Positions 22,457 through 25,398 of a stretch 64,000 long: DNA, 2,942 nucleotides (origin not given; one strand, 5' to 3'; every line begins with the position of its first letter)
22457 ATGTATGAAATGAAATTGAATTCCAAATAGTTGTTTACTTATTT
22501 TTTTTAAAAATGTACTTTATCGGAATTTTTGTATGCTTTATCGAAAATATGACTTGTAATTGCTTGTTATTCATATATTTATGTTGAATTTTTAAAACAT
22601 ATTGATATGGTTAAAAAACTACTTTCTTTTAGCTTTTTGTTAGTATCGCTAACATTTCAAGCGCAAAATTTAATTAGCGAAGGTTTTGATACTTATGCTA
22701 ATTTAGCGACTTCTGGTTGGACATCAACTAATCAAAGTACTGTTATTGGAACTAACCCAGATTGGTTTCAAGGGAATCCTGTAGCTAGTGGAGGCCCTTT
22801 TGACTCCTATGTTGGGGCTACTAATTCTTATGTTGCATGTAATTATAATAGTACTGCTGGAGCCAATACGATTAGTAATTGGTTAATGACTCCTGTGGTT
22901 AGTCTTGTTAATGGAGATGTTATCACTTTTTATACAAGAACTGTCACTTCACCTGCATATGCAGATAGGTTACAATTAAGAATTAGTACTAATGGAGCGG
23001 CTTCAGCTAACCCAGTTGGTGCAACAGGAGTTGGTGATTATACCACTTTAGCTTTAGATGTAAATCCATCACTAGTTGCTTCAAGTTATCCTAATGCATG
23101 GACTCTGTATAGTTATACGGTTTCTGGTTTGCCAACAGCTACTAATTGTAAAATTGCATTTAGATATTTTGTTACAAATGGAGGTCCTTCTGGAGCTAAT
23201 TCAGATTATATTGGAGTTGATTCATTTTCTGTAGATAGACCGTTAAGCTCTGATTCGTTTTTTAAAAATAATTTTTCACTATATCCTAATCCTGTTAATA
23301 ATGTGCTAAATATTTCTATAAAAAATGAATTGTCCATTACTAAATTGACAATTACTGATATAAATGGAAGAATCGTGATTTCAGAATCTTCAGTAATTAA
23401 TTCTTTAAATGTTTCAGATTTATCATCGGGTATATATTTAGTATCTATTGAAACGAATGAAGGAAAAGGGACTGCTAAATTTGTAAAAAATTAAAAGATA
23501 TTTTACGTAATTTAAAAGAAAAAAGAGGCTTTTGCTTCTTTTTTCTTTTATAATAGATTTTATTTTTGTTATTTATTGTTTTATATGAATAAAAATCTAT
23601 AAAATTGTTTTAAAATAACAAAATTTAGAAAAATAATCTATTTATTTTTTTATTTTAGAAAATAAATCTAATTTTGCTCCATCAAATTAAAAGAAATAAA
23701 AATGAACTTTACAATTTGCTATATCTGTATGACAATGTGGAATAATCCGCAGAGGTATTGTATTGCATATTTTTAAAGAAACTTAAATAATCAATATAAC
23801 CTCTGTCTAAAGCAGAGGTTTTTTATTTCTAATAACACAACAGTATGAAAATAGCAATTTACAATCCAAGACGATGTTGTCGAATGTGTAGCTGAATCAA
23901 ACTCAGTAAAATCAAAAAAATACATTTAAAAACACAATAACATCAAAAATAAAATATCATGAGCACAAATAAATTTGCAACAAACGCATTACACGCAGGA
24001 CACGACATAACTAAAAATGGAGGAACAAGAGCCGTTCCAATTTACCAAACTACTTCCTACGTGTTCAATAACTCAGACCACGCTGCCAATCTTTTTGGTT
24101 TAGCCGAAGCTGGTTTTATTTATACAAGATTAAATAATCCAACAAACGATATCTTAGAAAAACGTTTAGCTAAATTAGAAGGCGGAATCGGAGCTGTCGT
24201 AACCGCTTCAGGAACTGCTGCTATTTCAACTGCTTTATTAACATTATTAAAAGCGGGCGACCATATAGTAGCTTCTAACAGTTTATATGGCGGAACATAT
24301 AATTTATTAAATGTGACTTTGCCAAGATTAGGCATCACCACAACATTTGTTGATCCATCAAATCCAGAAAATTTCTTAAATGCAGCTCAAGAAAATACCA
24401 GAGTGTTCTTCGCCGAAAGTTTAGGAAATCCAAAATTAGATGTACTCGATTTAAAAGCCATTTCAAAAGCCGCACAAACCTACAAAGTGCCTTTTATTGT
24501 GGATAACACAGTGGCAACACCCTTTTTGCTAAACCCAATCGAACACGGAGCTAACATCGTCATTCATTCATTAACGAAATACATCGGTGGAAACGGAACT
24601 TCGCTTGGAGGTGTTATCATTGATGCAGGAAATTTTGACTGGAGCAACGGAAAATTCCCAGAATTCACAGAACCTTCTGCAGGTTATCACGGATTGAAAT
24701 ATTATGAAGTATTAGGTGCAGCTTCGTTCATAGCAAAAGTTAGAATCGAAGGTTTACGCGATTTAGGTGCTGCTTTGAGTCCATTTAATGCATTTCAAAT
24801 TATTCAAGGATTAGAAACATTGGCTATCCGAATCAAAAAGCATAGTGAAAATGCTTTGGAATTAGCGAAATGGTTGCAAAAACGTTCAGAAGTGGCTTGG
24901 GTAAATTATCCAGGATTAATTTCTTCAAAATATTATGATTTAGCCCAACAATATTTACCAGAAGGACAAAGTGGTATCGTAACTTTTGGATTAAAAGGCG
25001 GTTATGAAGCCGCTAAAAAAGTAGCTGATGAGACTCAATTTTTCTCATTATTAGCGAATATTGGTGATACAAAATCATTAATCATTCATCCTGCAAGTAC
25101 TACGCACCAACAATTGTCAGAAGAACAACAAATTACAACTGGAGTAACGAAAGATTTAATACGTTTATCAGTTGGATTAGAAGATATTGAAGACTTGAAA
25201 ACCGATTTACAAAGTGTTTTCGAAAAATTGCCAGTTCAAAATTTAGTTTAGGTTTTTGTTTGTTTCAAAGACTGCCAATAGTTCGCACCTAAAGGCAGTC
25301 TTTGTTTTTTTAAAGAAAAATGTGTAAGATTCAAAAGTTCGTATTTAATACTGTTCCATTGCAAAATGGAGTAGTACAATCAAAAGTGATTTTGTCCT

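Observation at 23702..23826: Complete Cys/Met leader-peptide attenuator controlling the metY-metX-thrA-metZ operon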

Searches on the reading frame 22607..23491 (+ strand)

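Call 47: search_protein_families(library=ncbifam, proteins=[window:22607-23491:+])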
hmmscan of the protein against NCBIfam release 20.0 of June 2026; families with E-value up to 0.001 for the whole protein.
window:22607-23491:+ (295 aa): 5 families
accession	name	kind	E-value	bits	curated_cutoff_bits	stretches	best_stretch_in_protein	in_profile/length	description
NF038128.1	choice_anch_J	domain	6.1e-34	117.6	30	1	22-209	1-162/162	choice-of-anchor J domain-containing protein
TIGR04183.1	Por_Secre_tail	domain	2.5e-14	53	23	1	225-295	1-72/72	T9SS type A sorting domain-containing protein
NF038113.1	T9SSA_dep_M36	equivalog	7.4e-14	50.9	885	1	212-294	782-868/869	T9SS-dependent M36 family metallopeptidase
NF052644.1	T9SS_DNase_Rie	equivalog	0.00033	20.1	260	1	230-295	182-251/251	T9SS-dependent surface endonuclease, AS87_RS02955 family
NF050177.1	TapA_OM_Porphy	equivalog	0.00041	19.2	500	1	221-293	469-542/544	TapA/TapC family T9SS-dependent outer membrane protein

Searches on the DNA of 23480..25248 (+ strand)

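Call 4: search_rna_families(source=window, start=23480, end=24000, threshold=evalue, max_evalue=10, show_alignments=3)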
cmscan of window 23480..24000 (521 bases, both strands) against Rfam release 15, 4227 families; matches with E-value up to 10: 18.
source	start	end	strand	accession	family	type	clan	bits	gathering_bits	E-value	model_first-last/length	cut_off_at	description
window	23748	23826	+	RF00079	OmrA-B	Gene; sRNA;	-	30.3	40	0.00074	1-87/87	no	OmrA-B family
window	23513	23554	+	RF04343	Plastid-psbA-2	Cis-reg;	CL00153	23.1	55.8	0.055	1-60/60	no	Plastid-psbA-2 3UTR RNA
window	23511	23552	+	RF03831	mir-627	Gene; miRNA;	-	22.2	86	0.023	24-65/87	no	mir-627 microRNA precursor family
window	23726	23830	+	RF04312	trpB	Cis-reg;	-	20.3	59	2.5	1-107/107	no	trpB ncRNA motif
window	23788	23892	-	RF02073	STnc260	Gene; sRNA;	-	19.8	100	1.9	1-176/176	no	Salmonella enterica sRNA STnc260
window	23513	23550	+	RF04120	MIR5998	Gene; miRNA;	-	17.5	180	0.27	1-173/173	no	MIR5998 microRNA precursor family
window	23513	23565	-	RF02432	SpF25_sRNA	Gene; sRNA;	-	17.5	48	3.4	1-102/102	no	Streptococcus sRNA SpF25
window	23480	23545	+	RF02397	sau-5971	Gene; sRNA;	-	17.4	90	1.6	1-96/96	no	Staphylococcus sRNA sau-5971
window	23752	23828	+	RF01859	Phe_leader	Cis-reg; leader;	-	17.4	55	2.9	1-125/125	no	Phenylalanine leader peptide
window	23516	23547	+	RF00896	mir-787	Gene; miRNA;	-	16.9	57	1.8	1-72/72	no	mir-787 microRNA precursor family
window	23755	23801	-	RF00852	mir-231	Gene; miRNA;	-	16.1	50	3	1-80/80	no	mir-231 microRNA precursor family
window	23513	23550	-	RF04120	MIR5998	Gene; miRNA;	-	15.4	180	0.96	1-173/173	no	MIR5998 microRNA precursor family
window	23709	23825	-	RF02422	Bp1_738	Gene; sRNA;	-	15.2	45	0.92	1-208/208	no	Burkholderia sRNA Bp1_Cand738_SIPHT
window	23678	23730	+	RF00287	SNORD44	Gene; snRNA; snoRNA; CD-box;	CL00060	13.7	40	5.5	1-61/61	no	Small nucleolar RNA SNORD44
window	23504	23544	+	RF01394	isrK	Gene; sRNA;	-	13.2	50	2.6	1-77/77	no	isrK Hfq binding RNA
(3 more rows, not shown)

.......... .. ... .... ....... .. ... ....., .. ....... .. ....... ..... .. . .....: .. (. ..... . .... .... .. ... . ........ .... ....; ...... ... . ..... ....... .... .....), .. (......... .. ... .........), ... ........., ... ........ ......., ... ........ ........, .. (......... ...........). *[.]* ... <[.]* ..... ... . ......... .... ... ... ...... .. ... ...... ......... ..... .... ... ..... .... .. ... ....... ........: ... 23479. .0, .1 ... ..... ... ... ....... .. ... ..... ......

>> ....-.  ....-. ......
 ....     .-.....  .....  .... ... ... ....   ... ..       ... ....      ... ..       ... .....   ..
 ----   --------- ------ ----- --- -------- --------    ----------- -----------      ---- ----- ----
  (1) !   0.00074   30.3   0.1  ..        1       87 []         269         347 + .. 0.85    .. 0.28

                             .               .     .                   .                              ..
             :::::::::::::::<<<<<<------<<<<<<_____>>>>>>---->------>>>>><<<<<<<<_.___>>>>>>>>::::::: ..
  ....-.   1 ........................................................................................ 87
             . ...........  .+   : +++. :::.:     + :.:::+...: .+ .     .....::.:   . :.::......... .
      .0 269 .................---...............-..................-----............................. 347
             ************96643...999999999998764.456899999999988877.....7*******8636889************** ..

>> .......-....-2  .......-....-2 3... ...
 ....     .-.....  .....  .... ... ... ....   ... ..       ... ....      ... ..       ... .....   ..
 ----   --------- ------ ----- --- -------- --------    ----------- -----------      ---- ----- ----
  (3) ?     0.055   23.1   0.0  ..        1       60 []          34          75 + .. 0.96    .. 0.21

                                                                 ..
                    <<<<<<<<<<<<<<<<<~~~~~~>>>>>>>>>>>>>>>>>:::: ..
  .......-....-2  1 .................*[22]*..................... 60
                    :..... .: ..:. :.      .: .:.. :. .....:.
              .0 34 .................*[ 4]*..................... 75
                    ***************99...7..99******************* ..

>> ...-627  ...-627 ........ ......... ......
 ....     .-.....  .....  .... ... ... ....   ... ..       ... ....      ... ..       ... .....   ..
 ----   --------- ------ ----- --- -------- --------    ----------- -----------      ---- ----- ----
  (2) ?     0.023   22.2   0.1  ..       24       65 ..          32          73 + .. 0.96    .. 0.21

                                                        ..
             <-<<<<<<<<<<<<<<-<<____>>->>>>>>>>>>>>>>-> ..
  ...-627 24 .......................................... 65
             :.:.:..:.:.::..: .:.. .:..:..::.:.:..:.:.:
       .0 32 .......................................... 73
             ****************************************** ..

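Call 21: search_rna_families(sources=[L001, L009, L016, L034, L043, L047, L049, L054, L058, L060, L062, L078, L030, L041, L042, L045, L056, L064, L038, L020], threshold=gathering)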
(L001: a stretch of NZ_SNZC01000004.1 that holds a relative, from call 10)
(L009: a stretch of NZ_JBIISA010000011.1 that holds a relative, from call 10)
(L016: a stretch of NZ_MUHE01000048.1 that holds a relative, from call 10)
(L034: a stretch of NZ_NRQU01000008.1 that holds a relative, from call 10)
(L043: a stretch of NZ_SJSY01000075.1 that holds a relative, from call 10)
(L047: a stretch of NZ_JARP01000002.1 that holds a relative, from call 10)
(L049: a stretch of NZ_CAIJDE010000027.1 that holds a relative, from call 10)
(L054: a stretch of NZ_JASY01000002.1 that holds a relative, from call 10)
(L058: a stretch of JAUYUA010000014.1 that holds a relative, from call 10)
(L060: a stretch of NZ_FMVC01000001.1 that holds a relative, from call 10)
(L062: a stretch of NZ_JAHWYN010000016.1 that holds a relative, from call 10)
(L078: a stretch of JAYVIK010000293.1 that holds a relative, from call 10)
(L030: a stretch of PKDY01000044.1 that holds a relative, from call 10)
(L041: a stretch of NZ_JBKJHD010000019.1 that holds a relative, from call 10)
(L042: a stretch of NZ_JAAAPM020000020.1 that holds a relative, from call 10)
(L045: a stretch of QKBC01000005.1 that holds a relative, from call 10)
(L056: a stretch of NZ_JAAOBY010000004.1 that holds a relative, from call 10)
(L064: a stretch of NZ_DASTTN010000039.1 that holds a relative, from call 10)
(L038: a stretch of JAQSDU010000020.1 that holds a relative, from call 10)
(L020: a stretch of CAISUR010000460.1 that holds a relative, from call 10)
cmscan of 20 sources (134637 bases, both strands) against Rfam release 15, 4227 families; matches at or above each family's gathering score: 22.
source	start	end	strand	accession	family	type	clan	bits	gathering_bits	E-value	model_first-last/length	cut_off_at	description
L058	4676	4776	+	RF00162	SAM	Cis-reg; riboswitch;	CL00012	79.6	44.4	8.9e-17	1-108/108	no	SAM riboswitch aptamer (S box leader)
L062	4935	5042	+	RF00162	SAM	Cis-reg; riboswitch;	CL00012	78.5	44.4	1.8e-16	1-108/108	no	SAM riboswitch aptamer (S box leader)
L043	6706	6814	+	RF00162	SAM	Cis-reg; riboswitch;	CL00012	78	44.4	2.6e-16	1-108/108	no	SAM riboswitch aptamer (S box leader)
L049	6563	6671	+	RF00162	SAM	Cis-reg; riboswitch;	CL00012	78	44.4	2.6e-16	1-108/108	no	SAM riboswitch aptamer (S box leader)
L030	7078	7184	+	RF00162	SAM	Cis-reg; riboswitch;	CL00012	76.6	44.4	6.5e-16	1-108/108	no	SAM riboswitch aptamer (S box leader)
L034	6470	6578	+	RF00162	SAM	Cis-reg; riboswitch;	CL00012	76.4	44.4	7.6e-16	1-108/108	no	SAM riboswitch aptamer (S box leader)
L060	6641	6748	+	RF00162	SAM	Cis-reg; riboswitch;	CL00012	75.5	44.4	1.3e-15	1-108/108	no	SAM riboswitch aptamer (S box leader)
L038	5462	5565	+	RF00162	SAM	Cis-reg; riboswitch;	CL00012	75.5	44.4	1.4e-15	1-108/108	no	SAM riboswitch aptamer (S box leader)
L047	6624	6732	+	RF00162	SAM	Cis-reg; riboswitch;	CL00012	75.3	44.4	1.6e-15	1-108/108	no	SAM riboswitch aptamer (S box leader)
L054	5383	5490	+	RF00162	SAM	Cis-reg; riboswitch;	CL00012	74.5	44.4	2.7e-15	1-108/108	no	SAM riboswitch aptamer (S box leader)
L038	786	844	-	RF01726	SAM-II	Cis-reg; riboswitch;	-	71.6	44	1.5e-11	1-60/60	no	SAM-II riboswitch aptamer (SAM-II long loop)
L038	5637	5720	-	RF01705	Flavo-1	Gene; sRNA;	-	71.4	42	2.2e-13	1-76/76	no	Flavo-1 RNA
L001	2435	2495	-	RF01726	SAM-II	Cis-reg; riboswitch;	-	69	44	6.4e-11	1-60/60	no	SAM-II riboswitch aptamer (SAM-II long loop)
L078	764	824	-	RF01726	SAM-II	Cis-reg; riboswitch;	-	68.8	44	7.4e-11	1-60/60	no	SAM-II riboswitch aptamer (SAM-II long loop)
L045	375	434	-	RF01726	SAM-II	Cis-reg; riboswitch;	-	65.3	44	5.4e-10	1-60/60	no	SAM-II riboswitch aptamer (SAM-II long loop)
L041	2180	2239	-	RF01726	SAM-II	Cis-reg; riboswitch;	-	64.9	44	6.7e-10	1-60/60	no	SAM-II riboswitch aptamer (SAM-II long loop)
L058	2242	2301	-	RF01726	SAM-II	Cis-reg; riboswitch;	-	63.4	44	1.5e-09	1-60/60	no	SAM-II riboswitch aptamer (SAM-II long loop)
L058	4415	4505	+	RF01705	Flavo-1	Gene; sRNA;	-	59.8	42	3.5e-10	1-76/76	no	Flavo-1 RNA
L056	2413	2515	-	RF01726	SAM-II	Cis-reg; riboswitch;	-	50.4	44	2.4e-06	1-60/60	no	SAM-II riboswitch aptamer (SAM-II long loop)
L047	1991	2097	-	RF01726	SAM-II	Cis-reg; riboswitch;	-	49.2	44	4.8e-06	1-60/60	no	SAM-II riboswitch aptamer (SAM-II long loop)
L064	2365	2468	-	RF01726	SAM-II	Cis-reg; riboswitch;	-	48.8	44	5.9e-06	1-60/60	no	SAM-II riboswitch aptamer (SAM-II long loop)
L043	2027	2133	-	RF01726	SAM-II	Cis-reg; riboswitch;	-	48.3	44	7.8e-06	1-60/60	no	SAM-II riboswitch aptamer (SAM-II long loop)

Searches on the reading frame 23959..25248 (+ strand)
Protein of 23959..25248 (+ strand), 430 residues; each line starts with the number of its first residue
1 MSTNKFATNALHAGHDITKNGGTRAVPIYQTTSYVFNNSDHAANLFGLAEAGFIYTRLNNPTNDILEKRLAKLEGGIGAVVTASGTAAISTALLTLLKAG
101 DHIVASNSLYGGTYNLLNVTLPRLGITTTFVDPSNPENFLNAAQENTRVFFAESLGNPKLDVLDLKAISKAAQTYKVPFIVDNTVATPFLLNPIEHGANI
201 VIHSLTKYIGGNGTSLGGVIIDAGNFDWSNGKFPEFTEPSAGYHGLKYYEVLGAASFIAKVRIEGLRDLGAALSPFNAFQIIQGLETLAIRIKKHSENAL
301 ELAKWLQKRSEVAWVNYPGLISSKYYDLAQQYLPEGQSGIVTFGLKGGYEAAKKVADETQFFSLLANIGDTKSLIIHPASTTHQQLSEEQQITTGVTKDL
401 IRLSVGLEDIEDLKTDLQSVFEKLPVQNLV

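Call 10: find_related_loci(query=window:23959-25248:+, collection=genome_contigs, flank=3000)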
Query window:23959-25248:+ (430 aa) in genome_contigs; peptide patterns used: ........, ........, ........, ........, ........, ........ (x = any residue, [..] = any of these).
599 stretches matched a pattern (row limit reached: there are more); 574 encode a relative of the query (tblastn E <= 1e-3); the best 80 are kept; 80 distinct loci.
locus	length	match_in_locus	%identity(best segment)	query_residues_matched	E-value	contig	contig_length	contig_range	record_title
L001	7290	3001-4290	99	1-430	0e+0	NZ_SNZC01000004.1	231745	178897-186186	Flavobacterium cheniae strain DSM 22462 Ga0215695_104, whole genome shotgun sequence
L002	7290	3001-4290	99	1-430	0e+0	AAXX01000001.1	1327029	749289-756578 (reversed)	Flavobacteria bacterium BAL38 1101699887718, whole genome shotgun sequence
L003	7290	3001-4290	98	1-430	0e+0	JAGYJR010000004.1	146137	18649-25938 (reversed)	MAG: Flavobacterium sp. isolate M30B46 4, whole genome shotgun sequence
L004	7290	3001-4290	98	1-430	0e+0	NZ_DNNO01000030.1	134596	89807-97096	MAG: Flavobacterium sp. isolate UBA12131 contig_1890, whole genome shotgun sequence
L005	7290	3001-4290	97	1-430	0e+0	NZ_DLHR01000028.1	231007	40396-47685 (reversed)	MAG: Flavobacterium sp. UBA7663 UBA7663_contig_141, whole genome shotgun sequence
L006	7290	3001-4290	98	1-430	0e+0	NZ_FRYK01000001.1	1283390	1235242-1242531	Flavobacterium cucumis strain DSM 18830, whole genome shotgun sequence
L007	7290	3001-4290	97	1-430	0e+0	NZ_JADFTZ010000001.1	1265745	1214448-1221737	Flavobacterium proteolyticum strain 1Y8A NODE_1_length_1265745_cov_76.139877, whole genome shotgun sequence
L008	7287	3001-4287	89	1-429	0e+0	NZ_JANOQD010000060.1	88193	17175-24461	MAG: Flavobacterium sp. isolate VAR_4_metabat_382 VAR_4_k141_2587964, whole genome shotgun sequence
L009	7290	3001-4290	88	1-430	0e+0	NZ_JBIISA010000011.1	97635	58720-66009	MAG: Flavobacterium sp. isolate ME2003-11-11_3300044715_group2_bin15 Rohwer_bin837_scaffold_62_c1, whole genome shotgun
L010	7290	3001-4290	86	1-430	0e+0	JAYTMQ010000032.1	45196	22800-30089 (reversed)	MAG: Bacteroidota bacterium isolate GFS_3732 GFS_3732_31, whole genome shotgun sequence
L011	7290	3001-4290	87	1-430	0e+0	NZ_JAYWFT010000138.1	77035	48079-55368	MAG: Flavobacterium sp. isolate GLR17_GL16_UP_1_metabinner_1 GLR17_GL16_UP_1_metabinner_1_137, whole genome shotgun sequ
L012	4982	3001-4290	86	1-430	0e+0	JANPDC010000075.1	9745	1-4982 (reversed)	MAG: Bacteroidota bacterium isolate VAR_78_metabat_422 VAR_78_k141_220479, whole genome shotgun sequence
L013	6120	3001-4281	87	1-427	0e+0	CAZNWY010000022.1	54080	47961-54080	MAG TPA_asm: uncultured Flavobacterium sp. isolate SRP262948_co1_69 genome assembly, contig: NODE_601_length_54080_cov_8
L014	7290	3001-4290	87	1-430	0e+0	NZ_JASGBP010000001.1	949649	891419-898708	Flavobacterium sedimenticola strain YZ-48 YZ-48_scaffold1, whole genome shotgun sequence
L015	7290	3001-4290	87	1-430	0e+0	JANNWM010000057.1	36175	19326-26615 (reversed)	MAG: Bacteroidota bacterium isolate VAR_34_metabat_372 VAR_34_k141_2973781, whole genome shotgun sequence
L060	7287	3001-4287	84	1-429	0e+0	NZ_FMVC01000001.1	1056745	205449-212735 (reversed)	Flavobacterium anhuiense strain CGMCC 1.6859, whole genome shotgun sequence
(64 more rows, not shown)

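Call 47: search_protein_families(library=ncbifam, proteins=[window:23959-25248:+])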
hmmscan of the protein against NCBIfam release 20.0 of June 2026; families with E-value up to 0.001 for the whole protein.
window:23959-25248:+ (430 aa): 44 families (the best 25 are shown)
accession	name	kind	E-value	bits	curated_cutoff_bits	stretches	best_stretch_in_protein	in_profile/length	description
TIGR01326.1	OAH_OAS_sulfhy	subfamily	7.9e-192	637.5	495.1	1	5-421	1-417/418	O-acetylhomoserine aminocarboxypropyltransferase/cysteine synthase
NF006096.0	PRK08248.1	equivalog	3.5e-189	628.9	726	1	5-422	8-426/431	homocysteine synthase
NF005872.0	PRK07812.1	equivalog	1.4e-182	607.1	703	1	4-421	15-432/439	bifunctional o-acetylhomoserine/o-acetylserine sulfhydrylase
NF004650.0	PRK05994.1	equivalog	3.1e-164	546.8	667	1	3-423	5-426/427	O-acetylhomoserine aminocarboxypropyltransferase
NF006004.0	PRK08134.1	equivalog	4e-164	546.4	636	1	2-419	5-423/433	O-acetylhomoserine aminocarboxypropyltransferase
NF004757.0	PRK06084.1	equivalog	1.8e-149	498.2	790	1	5-421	2-420/425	bifunctional O-acetylhomoserine aminocarboxypropyltransferase/cysteine synthase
NF005215.0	PRK06702.1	equivalog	2.8e-149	497.7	709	1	15-419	15-420/432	bifunctional O-acetylhomoserine aminocarboxypropyltransferase/cysteine synthase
NF004125.0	PRK05613.1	equivalog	2.8e-144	480.8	765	1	5-423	13-436/437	O-acetylhomoserine/O-acetylserine sulfhydrylase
NF006003.0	PRK08133.1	equivalog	5.9e-117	390.7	522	2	4-223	10-228/396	O-succinylhomoserine sulfhydrylase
NF004876.0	PRK06234.1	subfamily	8.7e-113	377.3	666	2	4-226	7-231/400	methionine gamma-lyase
TIGR01328.1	met_gam_lyase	equivalog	9.1e-111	370.5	549.7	2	5-222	3-220/391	methionine gamma-lyase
NF005695.0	PRK07503.1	equivalog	5.1e-110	367.9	666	2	3-222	7-226/403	methionine gamma-lyase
TIGR01325.1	O_suc_HS_sulf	equivalog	4.4e-107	358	510.05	2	8-224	2-217/380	O-succinylhomoserine sulfhydrylase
NF004609.0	PRK05939.1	equivalog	4.4e-98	328.9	555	1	1-422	1-409/412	cystathionine gamma-synthase family protein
NF005696.0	PRK07504.1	equivalog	1.4e-97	327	675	2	5-225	10-229/397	O-succinylhomoserine sulfhydrylase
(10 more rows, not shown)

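Call 58: find_homologous_proteins(query=window:23959-25248:+, max_evalue=1e-100)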
Query window:23959-25248:+ (430 aa): 8000 proteins with E <= 1e-100 among 8000 candidates; the best 120 are listed.
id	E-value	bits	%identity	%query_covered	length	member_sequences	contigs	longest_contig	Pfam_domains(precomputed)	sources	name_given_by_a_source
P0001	3.5e-281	950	100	100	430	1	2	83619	PF01053.27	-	-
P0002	1.7e-279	944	99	100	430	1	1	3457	PF01053.27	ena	-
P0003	1.9e-279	944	99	100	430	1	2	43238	PF01053.27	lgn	-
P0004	2.1e-279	944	99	100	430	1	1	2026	PF01053.27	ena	-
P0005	3.3e-279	944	99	100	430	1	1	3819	PF01053.27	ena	-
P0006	5.0e-279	943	99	100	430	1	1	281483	PF01053.27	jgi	jgi:O-acetylhomoserine (thiol)-lyase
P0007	5.2e-279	943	99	100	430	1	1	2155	PF01053.27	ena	-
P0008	5.6e-279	943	99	100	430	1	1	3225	PF01053.27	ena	-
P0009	7.8e-279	942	99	100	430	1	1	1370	PF01053.27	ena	-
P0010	9.0e-279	942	99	100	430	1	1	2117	PF01053.27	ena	-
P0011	1.2e-278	942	99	100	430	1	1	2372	PF01053.27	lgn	-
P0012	1.2e-278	942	99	100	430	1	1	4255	PF01053.27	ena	-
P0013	1.3e-278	942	99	100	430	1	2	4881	PF01053.27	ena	-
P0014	1.4e-278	941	99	100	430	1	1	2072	PF01053.27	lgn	-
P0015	1.7e-278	941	98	100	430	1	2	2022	PF01053.27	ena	-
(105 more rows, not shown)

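Call 68: search_protein_families(library=pfam, proteins=[L060:2713-2886:+])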
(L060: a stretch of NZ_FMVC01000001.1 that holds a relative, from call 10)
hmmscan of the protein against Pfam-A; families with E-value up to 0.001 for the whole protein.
L060:2713-2886:+ (58 aa): 0 families
